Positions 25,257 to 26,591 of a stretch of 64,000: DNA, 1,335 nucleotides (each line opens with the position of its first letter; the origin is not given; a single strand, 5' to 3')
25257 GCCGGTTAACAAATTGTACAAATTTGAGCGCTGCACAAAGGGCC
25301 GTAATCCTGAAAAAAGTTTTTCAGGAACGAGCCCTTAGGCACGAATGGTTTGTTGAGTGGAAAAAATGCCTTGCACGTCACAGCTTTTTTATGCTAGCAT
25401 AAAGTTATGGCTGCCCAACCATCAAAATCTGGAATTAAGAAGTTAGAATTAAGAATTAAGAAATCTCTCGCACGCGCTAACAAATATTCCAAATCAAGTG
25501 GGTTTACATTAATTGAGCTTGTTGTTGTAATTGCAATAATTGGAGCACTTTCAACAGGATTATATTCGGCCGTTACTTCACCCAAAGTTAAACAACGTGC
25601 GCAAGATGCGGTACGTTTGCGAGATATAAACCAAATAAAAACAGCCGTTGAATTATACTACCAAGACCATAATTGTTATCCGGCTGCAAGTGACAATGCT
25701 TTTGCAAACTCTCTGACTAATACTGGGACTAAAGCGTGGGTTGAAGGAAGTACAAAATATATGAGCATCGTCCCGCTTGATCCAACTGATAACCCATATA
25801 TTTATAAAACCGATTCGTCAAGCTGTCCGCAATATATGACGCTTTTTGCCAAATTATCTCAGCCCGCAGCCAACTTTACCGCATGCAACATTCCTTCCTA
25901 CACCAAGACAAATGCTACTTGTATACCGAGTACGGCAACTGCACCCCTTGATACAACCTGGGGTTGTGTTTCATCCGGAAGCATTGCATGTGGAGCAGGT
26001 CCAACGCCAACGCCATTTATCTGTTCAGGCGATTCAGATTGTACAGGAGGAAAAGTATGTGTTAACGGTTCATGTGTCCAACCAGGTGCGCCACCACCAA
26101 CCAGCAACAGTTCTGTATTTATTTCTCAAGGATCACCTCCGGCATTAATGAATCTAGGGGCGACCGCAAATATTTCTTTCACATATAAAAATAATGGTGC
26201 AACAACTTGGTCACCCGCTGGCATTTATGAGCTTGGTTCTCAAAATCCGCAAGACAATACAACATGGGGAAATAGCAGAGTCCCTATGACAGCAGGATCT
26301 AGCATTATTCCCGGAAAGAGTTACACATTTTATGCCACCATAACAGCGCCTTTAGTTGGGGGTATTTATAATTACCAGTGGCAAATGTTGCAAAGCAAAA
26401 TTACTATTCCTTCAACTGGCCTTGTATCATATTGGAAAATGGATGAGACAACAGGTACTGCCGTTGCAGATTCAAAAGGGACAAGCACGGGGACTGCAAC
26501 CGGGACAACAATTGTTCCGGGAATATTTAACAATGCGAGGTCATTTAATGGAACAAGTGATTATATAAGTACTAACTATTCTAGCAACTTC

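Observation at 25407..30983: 1858-aa pilin-like giant protein: prepilin signal, four LamG jelly-roll domains and about 20 Cys-rich metal-binding-like repeats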

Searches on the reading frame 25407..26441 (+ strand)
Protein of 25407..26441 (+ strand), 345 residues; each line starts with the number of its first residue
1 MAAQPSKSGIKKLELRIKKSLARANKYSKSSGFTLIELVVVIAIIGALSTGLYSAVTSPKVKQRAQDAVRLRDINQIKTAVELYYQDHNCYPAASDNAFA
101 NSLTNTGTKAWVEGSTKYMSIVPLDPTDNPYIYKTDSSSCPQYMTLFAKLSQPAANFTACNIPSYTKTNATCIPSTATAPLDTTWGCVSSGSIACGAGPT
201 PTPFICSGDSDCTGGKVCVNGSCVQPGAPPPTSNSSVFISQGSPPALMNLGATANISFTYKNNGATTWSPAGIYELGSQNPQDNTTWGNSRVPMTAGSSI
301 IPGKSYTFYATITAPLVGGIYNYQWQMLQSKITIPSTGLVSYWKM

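Call 45: predict_structure(alignment_id=A2)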
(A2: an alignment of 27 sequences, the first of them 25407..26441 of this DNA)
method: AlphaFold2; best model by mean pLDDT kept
length: 345 residues; sequences in the alignment: 27
mean_pLDDT: 65.7   pTM: 0.49
mean pLDDT of the five models: 65.7, 65.7, 65.0, 64.6, 62.3
residues with pLDDT >= 90: 48; 70-90: 103; 50-70: 103; < 50: 91
segments of 3 or more residues with pLDDT < 50: 176-180, 196-203, 228-254, 275-298, 314-331, 338-345
pLDDT, mean of each block of 10 residues (from residue 1): 65 84 69 85 94 86 89 92 94 75 67 92 86 85 88 64 58 52 80 53 60 72 59 30 32 54 60 48 37 46 60 46 39 48 39
secondary structure, 60 per line:
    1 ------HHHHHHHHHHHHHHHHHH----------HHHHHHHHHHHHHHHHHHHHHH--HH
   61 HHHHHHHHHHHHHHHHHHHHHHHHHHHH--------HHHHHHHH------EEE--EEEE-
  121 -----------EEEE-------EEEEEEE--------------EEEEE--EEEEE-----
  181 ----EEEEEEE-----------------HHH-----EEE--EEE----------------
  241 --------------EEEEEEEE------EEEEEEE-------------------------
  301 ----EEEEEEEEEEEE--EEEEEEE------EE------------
elements in order: H7-24 H35-56 H59-88 H97-104 E111-113 E116-119 E132-135 E143-149 E164-168 E171-175 E185-191 E217-219 E222-224 E255-262 E269-275 E305-316 E319-325

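Call 51: fold_search(model_id=the predicted structure, library=pdb)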
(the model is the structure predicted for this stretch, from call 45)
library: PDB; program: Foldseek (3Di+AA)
matches with E <= 10: 748; with E <= 0.001: 0
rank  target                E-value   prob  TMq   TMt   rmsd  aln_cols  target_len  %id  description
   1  2lfg_MODEL_1_A        2.3e-02  0.99  0.17  0.43   4.4        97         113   22  Solution structure of the human prolactin receptor ecd domain d2 (released 2012-02-15)
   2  6p67_K                6.7e-02  0.35  0.17  0.28  18.2       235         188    9  Crystal Structure of a Complex of human IL-7Ralpha with an anti-IL-7Ralpha 2B8 Fab (released 2019-09-04)
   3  3di2_D                8.5e-02  0.13  0.12  0.20  17.3       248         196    7  Crystal structure of the complex of human interleukin-7 with unglycosylated human interleukin-7 receptor alpha ectodom (released 2009-01-27)
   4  4lw9_A                9.0e-02  0.99  0.19  0.51   6.1        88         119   22  Crystal structure of Vibrio cholera major pseudopilin EpsG (released 2014-07-16)
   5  5j11_B                1.0e-01  0.25  0.16  0.27  18.0       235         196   10  Structure of human TSLP in complex with TSLPR and IL-7Ralpha (released 2017-04-05)
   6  3di2_B                1.0e-01  0.16  0.14  0.23  17.3       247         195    8  Crystal structure of the complex of human interleukin-7 with unglycosylated human interleukin-7 receptor alpha ectodom (released 2009-01-27)
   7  7opb_A                1.2e-01  0.15  0.14  0.23  17.2       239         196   10  IL7R in complex with an antagonist (released 2022-05-11)
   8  3up1_A                1.3e-01  0.25  0.17  0.27  18.0       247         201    8  Crystal structure of the unliganded human interleukin-7 receptor extracellular domain (released 2012-02-08)
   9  4lw9_F                1.4e-01  0.97  0.18  0.49   6.2        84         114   20  Crystal structure of Vibrio cholera major pseudopilin EpsG (released 2014-07-16)
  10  7u7n_A                1.4e-01  0.14  0.13  0.21  17.0       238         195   12  IL-27 quaternary receptor signaling complex (released 2022-05-25)
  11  5t5w_B                1.4e-01  0.84  0.13  0.23   7.9        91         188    9  Structure of an affinity matured lambda-IFN/IFN-lambdaR1/IL-10Rbeta receptor complex (released 2017-03-29)
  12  4bff_A                1.5e-01  0.47  0.13  0.30  11.1        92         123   11  Superoxide reductase (Neelaredoxin) from Archaeoglobus fulgidus in the reduced form (released 2014-03-26)
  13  3d48_R                1.6e-01  0.91  0.16  0.27   5.3       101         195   21  Crystal structure of a prolactin receptor antagonist bound to the extracellular domain of the prolactin receptor (released 2008-06-03)
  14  7opb_C                1.6e-01  0.13  0.14  0.23  17.2       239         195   10  IL7R in complex with an antagonist (released 2022-05-11)
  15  3gn9_A                1.8e-01  0.96  0.19  0.54   6.2        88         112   20  Crystal structure of the major pseudopilin from the type 2 secretion system of Vibrio vulnificus (released 2009-07-28)
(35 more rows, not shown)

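Call 52: search_solved_structures(query=A2, max_evalue=0.001, show_alignments=1)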
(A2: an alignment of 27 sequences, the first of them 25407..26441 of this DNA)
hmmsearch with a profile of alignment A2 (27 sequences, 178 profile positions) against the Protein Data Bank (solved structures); distinct sequences matched with E-value up to 0.001: 30.
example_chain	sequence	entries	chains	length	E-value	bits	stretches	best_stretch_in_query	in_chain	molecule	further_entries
9egp_A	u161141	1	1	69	8.2e-22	81.4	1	1-69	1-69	Geopilin domain 1 protein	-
7tgg_A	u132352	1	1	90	4.6e-21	78.9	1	1-70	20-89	Geopilin domain 1 protein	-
5wda_A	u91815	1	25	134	1.3e-18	70.9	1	11-118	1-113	General secretion pathway protein G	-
2m7g_A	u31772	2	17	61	4.3e-18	69.2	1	11-70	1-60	Geopilin domain 1 protein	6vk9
6xxd_A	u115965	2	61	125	2.1e-13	54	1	11-74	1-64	PilA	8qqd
5kua_A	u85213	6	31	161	2.2e-12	50.6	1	11-138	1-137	pilin | Neisseria meningitidis PilE variant SB-GATDH | Neisseria meningitidis PilE, SB-DATDH variant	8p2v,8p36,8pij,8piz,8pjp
2hi2_A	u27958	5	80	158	3.7e-12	49.9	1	11-124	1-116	Fimbrial protein | PilA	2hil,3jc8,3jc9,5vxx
1ay2_A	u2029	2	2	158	5.1e-12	49.5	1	11-124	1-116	TYPE 4 PILIN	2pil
8tj2_C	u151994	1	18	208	7.4e-12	48.9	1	11-67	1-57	Type IV major pilin protein PilA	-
8p3b_A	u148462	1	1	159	2.3e-11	47.3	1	11-94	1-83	Fimbrial protein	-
8tum_e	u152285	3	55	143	3.2e-10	43.6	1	11-61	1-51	Type IV major pilin protein PilA | Pilin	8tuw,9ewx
8pfb_G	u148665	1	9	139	6.2e-10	42.7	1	11-98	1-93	Type IV pilin PilE1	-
1oqw_A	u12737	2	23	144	7.1e-10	42.5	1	11-58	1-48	Fimbrial protein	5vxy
3gn9_A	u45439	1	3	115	1.3e-09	41.6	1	37-125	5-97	Type II secretory pathway, pseudopilin EpsG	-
3fu1_A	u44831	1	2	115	1.9e-09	41.1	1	37-121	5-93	General secretion pathway protein G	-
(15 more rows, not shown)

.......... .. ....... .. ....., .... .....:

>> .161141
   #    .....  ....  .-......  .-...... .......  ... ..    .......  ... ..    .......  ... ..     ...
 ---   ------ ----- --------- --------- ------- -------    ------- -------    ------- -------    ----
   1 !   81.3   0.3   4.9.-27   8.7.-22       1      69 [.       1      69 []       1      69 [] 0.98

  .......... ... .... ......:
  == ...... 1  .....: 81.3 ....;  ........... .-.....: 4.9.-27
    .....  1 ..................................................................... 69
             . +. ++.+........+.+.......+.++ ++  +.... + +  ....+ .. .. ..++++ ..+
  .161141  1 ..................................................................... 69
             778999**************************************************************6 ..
